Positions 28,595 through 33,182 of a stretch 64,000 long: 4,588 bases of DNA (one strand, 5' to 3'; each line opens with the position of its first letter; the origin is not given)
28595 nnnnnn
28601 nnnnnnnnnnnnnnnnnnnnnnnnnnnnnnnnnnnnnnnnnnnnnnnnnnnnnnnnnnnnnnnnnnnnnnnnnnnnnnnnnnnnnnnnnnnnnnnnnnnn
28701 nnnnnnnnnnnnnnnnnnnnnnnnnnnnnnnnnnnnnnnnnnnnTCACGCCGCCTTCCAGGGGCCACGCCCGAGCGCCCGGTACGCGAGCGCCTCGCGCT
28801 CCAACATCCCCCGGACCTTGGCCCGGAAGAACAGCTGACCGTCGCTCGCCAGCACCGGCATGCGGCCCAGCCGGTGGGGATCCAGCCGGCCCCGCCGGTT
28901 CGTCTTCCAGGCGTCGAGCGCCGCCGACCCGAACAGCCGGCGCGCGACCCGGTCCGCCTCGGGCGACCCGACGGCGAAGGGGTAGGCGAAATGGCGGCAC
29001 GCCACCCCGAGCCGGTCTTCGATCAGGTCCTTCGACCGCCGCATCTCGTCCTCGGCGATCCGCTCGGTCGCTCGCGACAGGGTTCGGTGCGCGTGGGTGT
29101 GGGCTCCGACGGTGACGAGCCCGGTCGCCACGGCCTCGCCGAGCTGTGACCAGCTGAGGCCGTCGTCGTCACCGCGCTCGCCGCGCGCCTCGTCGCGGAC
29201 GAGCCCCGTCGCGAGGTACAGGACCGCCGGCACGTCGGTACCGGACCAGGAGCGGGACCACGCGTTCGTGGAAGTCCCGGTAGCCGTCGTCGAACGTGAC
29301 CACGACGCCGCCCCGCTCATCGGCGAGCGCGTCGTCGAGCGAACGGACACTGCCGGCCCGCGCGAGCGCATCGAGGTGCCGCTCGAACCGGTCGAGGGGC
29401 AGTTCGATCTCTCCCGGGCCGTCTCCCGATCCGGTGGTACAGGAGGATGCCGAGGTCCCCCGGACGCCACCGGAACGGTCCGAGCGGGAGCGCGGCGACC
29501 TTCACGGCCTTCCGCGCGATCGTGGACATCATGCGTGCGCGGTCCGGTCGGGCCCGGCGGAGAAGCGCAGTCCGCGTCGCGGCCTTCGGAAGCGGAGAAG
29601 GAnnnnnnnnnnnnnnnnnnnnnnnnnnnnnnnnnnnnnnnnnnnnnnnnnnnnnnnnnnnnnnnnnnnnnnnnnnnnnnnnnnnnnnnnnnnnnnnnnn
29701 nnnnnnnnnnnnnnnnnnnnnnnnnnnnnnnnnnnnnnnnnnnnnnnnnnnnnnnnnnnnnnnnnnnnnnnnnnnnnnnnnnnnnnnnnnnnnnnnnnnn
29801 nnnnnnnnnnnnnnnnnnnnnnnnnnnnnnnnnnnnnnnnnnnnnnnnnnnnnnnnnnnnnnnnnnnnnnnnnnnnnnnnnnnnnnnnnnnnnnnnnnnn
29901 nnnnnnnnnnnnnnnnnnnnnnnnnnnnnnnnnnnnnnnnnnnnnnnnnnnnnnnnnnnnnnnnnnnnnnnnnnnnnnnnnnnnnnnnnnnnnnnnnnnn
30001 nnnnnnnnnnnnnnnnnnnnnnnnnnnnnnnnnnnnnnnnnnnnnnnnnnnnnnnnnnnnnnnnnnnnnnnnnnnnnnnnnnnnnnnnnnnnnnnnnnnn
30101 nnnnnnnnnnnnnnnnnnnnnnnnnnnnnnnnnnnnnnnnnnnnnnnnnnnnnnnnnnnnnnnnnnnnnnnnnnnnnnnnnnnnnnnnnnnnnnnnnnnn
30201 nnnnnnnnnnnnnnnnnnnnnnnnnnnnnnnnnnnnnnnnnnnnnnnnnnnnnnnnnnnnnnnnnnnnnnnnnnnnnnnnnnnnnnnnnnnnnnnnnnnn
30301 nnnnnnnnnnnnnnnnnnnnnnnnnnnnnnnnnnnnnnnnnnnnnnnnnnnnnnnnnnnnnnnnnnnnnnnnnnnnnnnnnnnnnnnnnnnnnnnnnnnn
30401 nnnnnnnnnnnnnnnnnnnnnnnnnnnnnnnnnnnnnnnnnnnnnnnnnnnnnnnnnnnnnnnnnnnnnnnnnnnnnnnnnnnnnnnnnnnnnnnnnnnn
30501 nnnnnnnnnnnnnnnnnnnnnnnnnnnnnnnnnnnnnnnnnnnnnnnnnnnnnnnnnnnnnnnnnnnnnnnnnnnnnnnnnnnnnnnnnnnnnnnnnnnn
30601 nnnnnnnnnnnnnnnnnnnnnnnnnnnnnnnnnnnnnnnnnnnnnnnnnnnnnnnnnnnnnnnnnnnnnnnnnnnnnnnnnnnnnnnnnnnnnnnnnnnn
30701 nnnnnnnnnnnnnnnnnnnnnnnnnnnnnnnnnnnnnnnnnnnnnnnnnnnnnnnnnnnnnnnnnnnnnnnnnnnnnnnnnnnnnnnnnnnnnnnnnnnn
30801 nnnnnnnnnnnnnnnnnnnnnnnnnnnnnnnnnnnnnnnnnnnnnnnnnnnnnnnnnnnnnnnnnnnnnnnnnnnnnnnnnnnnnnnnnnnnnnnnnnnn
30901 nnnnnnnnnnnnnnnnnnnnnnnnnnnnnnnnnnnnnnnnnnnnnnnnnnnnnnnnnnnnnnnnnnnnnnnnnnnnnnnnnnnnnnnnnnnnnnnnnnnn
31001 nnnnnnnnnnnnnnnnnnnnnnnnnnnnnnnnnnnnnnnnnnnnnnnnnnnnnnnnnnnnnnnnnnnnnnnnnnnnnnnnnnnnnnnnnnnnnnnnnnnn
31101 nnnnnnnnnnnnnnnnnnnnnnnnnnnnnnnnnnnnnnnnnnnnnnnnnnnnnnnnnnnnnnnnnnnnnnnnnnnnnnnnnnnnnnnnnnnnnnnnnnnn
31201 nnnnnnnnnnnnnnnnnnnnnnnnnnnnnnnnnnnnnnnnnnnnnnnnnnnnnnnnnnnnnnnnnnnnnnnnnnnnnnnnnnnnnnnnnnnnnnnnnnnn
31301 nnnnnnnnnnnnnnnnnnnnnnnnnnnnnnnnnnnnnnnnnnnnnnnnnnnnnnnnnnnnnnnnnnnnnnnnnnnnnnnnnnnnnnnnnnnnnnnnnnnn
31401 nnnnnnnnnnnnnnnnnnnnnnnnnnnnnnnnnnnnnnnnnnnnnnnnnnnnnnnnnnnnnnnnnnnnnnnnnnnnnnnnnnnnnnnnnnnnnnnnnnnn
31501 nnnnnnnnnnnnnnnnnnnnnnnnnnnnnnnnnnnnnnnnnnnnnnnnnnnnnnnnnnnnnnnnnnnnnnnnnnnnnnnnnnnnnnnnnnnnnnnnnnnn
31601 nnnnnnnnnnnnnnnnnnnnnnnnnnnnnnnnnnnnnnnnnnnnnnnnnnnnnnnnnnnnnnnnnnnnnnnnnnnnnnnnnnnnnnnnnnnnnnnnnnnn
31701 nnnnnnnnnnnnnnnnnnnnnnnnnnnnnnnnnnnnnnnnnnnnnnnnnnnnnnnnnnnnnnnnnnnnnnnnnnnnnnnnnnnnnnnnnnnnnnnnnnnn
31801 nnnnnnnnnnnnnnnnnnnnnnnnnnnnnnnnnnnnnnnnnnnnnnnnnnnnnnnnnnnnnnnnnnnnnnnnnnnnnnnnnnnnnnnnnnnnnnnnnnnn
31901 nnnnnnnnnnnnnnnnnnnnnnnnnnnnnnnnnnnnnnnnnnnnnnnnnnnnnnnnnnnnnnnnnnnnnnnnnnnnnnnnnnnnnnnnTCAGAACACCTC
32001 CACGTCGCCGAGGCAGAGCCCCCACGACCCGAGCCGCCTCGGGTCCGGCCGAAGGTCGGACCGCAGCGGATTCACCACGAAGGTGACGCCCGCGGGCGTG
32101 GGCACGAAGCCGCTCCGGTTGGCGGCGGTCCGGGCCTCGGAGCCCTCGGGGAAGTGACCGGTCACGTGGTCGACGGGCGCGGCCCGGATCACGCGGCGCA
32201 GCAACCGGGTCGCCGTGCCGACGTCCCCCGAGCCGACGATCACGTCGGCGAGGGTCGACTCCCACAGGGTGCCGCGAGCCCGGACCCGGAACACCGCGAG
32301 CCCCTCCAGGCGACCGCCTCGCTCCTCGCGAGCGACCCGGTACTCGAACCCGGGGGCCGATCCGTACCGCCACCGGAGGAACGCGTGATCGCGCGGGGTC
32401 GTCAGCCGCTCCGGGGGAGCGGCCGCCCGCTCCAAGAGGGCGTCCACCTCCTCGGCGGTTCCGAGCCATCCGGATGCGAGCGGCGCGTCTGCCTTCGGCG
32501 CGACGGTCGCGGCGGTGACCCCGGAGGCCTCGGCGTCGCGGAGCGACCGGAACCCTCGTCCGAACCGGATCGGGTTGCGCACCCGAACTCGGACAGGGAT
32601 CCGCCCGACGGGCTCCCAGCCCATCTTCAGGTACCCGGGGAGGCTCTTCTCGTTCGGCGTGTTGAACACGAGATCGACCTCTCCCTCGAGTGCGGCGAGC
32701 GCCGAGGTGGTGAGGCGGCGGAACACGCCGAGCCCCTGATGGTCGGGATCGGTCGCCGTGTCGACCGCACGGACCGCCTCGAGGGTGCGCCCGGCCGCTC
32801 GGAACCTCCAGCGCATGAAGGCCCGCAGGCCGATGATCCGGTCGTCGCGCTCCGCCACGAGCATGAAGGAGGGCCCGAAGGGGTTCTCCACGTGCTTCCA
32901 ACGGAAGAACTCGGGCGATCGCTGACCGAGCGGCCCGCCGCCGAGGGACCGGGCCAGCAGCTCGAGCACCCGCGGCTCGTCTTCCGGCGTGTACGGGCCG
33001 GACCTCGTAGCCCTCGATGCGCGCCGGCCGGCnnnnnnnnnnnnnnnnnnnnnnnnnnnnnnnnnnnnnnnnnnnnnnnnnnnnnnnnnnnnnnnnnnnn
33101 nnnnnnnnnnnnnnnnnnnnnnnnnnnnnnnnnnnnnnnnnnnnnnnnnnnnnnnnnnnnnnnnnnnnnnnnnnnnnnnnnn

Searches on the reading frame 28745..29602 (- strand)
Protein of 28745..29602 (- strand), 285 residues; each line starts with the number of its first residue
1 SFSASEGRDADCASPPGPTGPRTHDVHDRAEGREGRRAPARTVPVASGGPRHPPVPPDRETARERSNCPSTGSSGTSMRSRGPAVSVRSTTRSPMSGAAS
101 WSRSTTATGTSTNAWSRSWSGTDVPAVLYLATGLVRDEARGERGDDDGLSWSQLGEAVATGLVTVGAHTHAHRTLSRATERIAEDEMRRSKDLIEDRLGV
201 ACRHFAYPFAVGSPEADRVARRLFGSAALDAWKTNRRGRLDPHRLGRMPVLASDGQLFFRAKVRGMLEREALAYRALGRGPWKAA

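Call 44: search_protein_families(library=pfam, proteins=[window:28745-29602:-], max_evalue=0.00001)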
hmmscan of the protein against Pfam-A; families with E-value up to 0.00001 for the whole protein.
window:28745-29602:- (285 aa): 1 family
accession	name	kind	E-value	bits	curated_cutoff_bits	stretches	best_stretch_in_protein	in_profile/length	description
PF01522.26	Polysacc_deac_1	-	1e-10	42.1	23.1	1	122-222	31-118/124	Polysaccharide deacetylase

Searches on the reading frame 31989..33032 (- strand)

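Call 44: search_protein_families(library=pfam, proteins=[window:31989-33032:-], max_evalue=0.00001)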
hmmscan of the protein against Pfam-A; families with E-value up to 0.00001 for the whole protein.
window:31989-33032:- (347 aa): 1 family
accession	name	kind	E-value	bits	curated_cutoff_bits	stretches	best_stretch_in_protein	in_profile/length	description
PF13527.13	Acetyltransf_9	-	7.7e-13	49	25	1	14-141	5-126/127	Acetyltransferase (GNAT) domain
